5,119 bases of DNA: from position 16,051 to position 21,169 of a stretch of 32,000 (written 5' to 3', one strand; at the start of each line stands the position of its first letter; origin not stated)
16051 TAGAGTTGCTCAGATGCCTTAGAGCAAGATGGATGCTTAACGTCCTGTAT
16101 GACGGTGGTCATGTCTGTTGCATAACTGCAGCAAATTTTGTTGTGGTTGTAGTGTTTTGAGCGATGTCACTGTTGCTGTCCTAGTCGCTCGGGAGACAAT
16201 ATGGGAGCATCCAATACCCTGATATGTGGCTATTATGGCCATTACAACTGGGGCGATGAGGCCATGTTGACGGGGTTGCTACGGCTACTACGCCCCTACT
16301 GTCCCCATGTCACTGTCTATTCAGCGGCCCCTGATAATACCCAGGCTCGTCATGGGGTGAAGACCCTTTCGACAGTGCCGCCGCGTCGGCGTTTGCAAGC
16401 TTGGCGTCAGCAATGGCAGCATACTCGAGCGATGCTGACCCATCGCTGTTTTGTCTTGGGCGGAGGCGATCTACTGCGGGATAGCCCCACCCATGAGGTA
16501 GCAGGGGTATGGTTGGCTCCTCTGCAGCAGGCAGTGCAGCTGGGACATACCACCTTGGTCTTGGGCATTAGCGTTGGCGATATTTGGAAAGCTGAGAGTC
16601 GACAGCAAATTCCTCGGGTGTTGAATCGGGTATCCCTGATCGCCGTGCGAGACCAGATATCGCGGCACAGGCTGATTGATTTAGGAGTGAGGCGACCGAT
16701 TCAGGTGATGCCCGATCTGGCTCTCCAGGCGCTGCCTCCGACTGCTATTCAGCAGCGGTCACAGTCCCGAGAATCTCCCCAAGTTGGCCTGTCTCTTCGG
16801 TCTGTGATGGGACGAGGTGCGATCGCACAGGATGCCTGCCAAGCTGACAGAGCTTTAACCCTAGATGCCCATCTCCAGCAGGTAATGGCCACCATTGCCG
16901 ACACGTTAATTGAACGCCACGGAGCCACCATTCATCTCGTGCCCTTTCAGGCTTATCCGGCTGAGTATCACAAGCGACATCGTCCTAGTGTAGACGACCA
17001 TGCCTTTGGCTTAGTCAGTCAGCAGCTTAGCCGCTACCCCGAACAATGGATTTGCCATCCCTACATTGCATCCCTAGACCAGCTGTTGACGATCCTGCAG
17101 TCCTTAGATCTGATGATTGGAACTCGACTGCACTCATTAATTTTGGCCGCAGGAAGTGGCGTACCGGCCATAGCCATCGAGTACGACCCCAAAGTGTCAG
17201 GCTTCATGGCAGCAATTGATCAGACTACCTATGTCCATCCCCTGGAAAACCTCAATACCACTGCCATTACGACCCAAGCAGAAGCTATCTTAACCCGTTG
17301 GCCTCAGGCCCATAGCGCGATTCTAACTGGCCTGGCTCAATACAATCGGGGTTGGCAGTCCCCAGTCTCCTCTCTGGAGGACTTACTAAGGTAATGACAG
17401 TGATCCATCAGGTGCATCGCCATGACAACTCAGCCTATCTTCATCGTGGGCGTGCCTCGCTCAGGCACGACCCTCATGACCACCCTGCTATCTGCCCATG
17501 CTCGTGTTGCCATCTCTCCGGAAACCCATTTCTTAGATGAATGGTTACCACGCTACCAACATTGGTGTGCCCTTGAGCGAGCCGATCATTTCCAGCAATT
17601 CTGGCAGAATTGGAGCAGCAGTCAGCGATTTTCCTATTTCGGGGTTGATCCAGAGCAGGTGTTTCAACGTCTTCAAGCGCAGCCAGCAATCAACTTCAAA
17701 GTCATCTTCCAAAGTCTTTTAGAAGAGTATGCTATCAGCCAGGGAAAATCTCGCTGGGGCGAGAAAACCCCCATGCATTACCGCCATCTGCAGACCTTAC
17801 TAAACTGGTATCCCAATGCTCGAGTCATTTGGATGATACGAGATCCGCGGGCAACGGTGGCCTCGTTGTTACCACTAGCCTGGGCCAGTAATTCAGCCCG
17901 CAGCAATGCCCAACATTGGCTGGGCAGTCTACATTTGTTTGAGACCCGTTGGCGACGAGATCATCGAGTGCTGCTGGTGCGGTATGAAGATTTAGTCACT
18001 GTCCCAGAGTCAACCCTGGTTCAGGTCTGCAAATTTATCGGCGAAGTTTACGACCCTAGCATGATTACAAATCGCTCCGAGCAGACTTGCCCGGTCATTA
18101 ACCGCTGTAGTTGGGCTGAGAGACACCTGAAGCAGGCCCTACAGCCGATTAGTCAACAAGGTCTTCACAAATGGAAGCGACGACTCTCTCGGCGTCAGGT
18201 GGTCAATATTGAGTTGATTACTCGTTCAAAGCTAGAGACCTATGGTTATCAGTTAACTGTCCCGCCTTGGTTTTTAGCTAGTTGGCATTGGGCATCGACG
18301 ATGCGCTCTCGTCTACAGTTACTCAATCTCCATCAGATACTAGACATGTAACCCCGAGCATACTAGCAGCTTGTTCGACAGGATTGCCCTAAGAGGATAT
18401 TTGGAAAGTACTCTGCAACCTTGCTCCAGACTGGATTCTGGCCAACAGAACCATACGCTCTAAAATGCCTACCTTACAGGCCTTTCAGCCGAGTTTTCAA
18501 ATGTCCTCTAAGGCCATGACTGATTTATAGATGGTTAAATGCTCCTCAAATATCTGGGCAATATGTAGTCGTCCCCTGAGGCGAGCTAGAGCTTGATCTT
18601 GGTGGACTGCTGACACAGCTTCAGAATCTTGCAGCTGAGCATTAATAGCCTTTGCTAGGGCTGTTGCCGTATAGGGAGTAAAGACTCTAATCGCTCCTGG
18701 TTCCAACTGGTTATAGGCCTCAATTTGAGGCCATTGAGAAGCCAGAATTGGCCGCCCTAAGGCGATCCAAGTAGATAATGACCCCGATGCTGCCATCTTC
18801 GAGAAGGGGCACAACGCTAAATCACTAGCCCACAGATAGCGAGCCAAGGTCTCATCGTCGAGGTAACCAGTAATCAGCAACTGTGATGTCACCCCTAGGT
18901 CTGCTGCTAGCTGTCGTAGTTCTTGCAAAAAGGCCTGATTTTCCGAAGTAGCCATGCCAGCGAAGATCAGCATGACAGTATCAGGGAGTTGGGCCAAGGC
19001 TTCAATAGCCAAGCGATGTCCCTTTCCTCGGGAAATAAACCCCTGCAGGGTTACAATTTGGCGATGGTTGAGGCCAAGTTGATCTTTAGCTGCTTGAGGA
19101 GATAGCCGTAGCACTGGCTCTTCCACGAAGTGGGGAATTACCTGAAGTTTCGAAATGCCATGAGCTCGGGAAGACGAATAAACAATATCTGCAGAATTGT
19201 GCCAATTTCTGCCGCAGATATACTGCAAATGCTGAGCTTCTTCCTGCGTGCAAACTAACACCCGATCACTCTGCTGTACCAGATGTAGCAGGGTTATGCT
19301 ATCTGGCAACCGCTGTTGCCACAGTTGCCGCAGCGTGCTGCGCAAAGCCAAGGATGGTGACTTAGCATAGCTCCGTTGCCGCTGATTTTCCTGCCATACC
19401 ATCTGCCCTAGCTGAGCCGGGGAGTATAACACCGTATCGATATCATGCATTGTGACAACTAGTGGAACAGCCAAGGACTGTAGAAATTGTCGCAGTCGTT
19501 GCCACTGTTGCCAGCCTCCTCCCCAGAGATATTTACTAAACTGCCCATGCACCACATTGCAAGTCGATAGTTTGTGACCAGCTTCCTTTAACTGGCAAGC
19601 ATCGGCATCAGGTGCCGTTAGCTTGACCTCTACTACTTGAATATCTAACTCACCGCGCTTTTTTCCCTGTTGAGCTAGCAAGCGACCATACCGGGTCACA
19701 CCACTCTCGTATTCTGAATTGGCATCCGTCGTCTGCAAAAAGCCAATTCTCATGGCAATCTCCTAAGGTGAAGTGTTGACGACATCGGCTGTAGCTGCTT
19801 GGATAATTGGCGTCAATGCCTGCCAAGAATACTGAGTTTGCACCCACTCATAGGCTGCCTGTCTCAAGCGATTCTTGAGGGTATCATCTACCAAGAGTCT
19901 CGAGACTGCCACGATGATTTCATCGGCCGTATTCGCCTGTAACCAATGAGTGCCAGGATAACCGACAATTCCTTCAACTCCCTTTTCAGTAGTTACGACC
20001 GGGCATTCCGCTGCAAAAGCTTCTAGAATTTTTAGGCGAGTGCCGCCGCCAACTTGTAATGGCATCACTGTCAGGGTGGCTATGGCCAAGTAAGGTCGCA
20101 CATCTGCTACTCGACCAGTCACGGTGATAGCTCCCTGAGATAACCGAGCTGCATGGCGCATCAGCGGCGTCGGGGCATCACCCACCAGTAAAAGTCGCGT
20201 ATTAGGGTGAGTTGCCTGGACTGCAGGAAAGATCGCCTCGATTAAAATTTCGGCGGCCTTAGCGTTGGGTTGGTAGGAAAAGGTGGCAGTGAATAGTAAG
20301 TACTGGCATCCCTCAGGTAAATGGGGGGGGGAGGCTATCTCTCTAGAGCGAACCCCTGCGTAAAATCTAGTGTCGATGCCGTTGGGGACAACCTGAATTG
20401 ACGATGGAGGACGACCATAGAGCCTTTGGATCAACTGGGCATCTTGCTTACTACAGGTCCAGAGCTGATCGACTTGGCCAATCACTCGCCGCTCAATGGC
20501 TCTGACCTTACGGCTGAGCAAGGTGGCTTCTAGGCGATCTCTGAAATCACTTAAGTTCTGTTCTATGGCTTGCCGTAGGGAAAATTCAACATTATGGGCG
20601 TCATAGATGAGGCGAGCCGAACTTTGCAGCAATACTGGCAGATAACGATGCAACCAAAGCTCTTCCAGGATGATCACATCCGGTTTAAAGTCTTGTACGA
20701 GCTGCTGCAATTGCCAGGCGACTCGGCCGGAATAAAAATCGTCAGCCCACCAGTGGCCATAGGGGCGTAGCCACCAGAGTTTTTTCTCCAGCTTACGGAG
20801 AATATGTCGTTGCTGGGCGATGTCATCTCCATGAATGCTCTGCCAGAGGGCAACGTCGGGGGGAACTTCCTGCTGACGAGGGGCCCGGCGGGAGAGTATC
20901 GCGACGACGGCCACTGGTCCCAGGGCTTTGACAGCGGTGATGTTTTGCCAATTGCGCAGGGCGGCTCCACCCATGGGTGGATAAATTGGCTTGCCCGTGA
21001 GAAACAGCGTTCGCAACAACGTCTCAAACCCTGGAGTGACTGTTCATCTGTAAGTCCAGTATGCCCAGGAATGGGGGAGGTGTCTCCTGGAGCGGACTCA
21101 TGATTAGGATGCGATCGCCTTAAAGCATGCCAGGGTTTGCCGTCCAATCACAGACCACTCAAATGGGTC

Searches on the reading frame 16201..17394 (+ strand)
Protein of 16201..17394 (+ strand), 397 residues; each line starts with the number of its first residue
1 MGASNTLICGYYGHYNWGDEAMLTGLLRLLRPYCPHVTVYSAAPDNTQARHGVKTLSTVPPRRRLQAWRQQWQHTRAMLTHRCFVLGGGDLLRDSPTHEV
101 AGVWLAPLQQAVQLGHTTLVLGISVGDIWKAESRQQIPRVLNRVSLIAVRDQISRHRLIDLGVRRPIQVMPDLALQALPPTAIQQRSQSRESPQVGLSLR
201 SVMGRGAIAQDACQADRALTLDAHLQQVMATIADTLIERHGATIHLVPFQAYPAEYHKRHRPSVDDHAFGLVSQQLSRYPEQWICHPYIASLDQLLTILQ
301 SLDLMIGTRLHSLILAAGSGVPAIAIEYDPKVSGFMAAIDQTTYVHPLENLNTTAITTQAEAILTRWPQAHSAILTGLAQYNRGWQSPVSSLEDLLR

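Call 7: search_protein_families(library=pfam, proteins=[window:16201-17394:+], max_evalue=0.001)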
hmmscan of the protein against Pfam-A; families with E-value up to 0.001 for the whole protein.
window:16201-17394:+ (397 aa): 1 family
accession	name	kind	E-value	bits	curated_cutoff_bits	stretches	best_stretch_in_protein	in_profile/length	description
PF04230.19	PS_pyruv_trans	-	2.4e-34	119.9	25.3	1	16-330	1-280/280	Polysaccharide pyruvyl transferase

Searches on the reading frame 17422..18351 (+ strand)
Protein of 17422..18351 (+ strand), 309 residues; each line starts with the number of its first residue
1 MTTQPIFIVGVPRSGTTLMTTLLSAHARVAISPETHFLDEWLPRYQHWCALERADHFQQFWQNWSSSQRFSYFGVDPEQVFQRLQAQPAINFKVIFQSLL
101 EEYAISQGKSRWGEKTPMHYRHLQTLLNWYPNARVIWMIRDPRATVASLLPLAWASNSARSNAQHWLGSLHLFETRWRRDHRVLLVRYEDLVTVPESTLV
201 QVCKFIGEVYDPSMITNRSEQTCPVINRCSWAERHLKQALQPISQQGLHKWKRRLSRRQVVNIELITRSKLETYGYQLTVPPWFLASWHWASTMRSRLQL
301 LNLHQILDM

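Call 7: search_protein_families(library=pfam, proteins=[window:17422-18351:+], max_evalue=0.001)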
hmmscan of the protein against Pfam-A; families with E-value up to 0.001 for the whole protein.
window:17422-18351:+ (309 aa): 3 families
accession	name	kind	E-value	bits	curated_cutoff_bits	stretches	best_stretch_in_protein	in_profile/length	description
PF13469.12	Sulfotransfer_3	-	2.5e-39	136.2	27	1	5-211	1-215/216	Sulfotransferase family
PF00685.33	Sulfotransfer_1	-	7.7e-15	55.4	22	1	5-272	3-252/255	Sulfotransferase domain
PF17784.7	Sulfotransfer_4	-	9.6e-05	22.7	22.8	1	6-179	2-138/215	Sulfotransferase domain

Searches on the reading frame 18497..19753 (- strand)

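Call 7: search_protein_families(library=pfam, proteins=[window:18497-19753:-], max_evalue=0.001)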
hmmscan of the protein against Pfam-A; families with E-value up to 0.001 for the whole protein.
window:18497-19753:- (418 aa): 2 families
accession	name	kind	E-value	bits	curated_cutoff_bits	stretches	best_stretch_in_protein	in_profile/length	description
PF13692.12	Glyco_trans_1_4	-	1.2e-10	42.3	27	1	237-376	8-142/142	Glycosyl transferases group 1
PF00534.26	Glycos_transf_1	-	7.1e-10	39.1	26.4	1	232-379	16-161/172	Glycosyl transferases group 1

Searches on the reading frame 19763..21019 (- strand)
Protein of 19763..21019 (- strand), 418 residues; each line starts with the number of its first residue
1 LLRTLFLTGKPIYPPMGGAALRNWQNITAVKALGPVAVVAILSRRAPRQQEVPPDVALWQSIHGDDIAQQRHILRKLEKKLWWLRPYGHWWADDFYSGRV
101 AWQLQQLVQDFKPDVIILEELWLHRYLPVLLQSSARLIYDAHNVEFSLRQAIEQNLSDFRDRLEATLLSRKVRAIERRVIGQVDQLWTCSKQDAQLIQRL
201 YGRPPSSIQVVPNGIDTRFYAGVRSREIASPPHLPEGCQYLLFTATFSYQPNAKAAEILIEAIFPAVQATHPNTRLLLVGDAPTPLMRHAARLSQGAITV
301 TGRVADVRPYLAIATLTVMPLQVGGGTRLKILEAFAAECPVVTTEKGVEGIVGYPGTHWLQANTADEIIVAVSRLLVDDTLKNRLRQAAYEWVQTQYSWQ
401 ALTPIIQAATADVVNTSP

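Call 7: search_protein_families(library=pfam, proteins=[window:19763-21019:-], max_evalue=0.001)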
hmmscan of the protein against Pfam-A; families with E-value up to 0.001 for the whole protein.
window:19763-21019:- (418 aa): 5 families
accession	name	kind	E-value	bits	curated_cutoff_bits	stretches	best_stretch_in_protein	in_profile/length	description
PF13692.12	Glyco_trans_1_4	-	6.4e-24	85.3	27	1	240-377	3-141/142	Glycosyl transferases group 1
PF13439.12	Glyco_transf_4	-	2.4e-13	50.9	28.5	1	98-218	58-169/170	Glycosyltransferase Family 4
PF13579.12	Glyco_trans_4_4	-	8e-12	46.2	29.7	1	74-214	35-158/158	Glycosyl transferase 4-like domain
PF00534.26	Glycos_transf_1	-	1.1e-11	45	26.4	1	238-392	15-172/172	Glycosyl transferases group 1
PF13524.12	Glyco_trans_1_2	-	5.9e-06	26.7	25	1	322-400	58-136/144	Glycosyl transferase-like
